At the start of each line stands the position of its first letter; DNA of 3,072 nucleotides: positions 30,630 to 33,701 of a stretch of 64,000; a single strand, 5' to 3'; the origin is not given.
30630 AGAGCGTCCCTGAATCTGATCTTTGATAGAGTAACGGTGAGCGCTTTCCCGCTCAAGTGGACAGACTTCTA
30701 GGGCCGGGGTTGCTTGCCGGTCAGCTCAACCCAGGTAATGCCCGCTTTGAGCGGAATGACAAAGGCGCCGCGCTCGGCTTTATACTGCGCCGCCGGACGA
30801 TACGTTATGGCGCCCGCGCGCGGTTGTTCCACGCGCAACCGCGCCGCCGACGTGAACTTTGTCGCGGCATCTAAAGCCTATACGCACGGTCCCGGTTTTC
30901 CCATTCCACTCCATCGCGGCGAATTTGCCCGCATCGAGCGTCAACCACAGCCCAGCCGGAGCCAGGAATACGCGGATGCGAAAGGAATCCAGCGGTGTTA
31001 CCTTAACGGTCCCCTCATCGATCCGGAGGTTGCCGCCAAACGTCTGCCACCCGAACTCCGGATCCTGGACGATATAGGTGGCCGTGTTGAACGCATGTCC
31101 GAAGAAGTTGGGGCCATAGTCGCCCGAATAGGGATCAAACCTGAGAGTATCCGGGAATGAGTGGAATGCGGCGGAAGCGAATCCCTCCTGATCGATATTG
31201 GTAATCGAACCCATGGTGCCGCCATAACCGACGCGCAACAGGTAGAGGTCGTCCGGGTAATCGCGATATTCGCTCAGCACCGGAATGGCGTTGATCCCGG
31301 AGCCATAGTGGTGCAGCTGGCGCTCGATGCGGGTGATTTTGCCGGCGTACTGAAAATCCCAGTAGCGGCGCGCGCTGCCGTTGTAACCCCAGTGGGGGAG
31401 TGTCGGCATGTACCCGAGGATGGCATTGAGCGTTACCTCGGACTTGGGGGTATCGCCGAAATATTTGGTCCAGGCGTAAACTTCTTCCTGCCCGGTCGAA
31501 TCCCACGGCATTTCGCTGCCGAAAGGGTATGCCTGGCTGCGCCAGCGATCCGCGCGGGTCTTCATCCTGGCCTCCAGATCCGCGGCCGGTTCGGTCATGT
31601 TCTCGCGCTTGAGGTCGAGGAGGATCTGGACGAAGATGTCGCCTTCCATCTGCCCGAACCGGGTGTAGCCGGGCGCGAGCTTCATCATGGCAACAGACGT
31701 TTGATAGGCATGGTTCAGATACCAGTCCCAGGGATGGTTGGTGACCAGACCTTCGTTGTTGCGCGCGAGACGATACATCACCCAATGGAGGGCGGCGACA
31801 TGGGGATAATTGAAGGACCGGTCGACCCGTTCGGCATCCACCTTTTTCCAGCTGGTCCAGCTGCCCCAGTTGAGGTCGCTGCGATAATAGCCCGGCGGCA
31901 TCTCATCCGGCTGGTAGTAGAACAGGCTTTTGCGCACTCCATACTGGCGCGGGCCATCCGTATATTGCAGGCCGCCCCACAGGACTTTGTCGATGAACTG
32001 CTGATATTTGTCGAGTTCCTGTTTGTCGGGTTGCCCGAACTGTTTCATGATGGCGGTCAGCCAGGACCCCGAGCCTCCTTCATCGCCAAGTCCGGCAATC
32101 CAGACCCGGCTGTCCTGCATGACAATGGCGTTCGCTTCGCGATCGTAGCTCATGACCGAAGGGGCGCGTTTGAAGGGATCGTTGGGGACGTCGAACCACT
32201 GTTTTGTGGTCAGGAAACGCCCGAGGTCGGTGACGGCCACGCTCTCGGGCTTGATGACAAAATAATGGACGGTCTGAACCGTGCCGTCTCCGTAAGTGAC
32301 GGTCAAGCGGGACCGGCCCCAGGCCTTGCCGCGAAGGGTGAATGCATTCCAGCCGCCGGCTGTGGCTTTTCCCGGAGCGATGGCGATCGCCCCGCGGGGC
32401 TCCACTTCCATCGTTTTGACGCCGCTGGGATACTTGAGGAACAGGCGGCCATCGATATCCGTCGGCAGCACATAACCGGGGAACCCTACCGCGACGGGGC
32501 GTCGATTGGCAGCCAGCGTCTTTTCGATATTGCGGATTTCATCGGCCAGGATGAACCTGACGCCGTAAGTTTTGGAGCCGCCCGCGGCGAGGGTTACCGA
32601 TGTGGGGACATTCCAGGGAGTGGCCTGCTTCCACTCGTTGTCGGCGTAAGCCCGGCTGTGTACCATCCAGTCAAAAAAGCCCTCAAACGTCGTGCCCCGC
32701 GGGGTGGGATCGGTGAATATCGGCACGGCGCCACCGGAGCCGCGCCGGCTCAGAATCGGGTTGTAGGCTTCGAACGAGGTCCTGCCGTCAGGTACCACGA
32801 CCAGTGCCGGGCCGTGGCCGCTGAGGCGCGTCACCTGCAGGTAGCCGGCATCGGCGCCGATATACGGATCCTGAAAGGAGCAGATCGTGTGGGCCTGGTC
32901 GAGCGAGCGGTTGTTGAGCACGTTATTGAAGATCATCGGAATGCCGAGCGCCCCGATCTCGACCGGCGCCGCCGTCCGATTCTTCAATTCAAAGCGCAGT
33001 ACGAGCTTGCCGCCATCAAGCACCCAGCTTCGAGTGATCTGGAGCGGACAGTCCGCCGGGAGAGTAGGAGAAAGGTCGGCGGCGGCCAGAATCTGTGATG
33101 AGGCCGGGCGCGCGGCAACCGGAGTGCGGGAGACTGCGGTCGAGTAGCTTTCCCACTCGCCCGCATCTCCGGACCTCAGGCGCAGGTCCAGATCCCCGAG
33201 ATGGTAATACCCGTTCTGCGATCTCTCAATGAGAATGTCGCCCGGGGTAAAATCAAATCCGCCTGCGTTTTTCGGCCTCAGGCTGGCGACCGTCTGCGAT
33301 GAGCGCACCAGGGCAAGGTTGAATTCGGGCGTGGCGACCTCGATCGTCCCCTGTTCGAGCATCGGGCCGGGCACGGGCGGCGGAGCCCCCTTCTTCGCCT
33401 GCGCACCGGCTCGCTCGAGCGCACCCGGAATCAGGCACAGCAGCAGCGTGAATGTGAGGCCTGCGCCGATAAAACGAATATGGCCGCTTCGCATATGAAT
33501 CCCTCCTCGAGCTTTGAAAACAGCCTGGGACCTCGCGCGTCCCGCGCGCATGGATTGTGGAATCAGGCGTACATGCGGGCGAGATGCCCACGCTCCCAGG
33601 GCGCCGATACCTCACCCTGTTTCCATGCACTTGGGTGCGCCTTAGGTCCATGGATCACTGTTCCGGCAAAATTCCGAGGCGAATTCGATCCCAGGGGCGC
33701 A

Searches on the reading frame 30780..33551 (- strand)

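Call 46: search_protein_families(library=pfam, proteins=[window:30780-33551:-])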
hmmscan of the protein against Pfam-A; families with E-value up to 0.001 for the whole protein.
window:30780-33551:- (923 aa): 1 family
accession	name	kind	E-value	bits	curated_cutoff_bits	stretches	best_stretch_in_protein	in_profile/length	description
PF18951.5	DUF5695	-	0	1290.9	25.2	1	81-897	2-810/857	Family of unknown function (DUF5695)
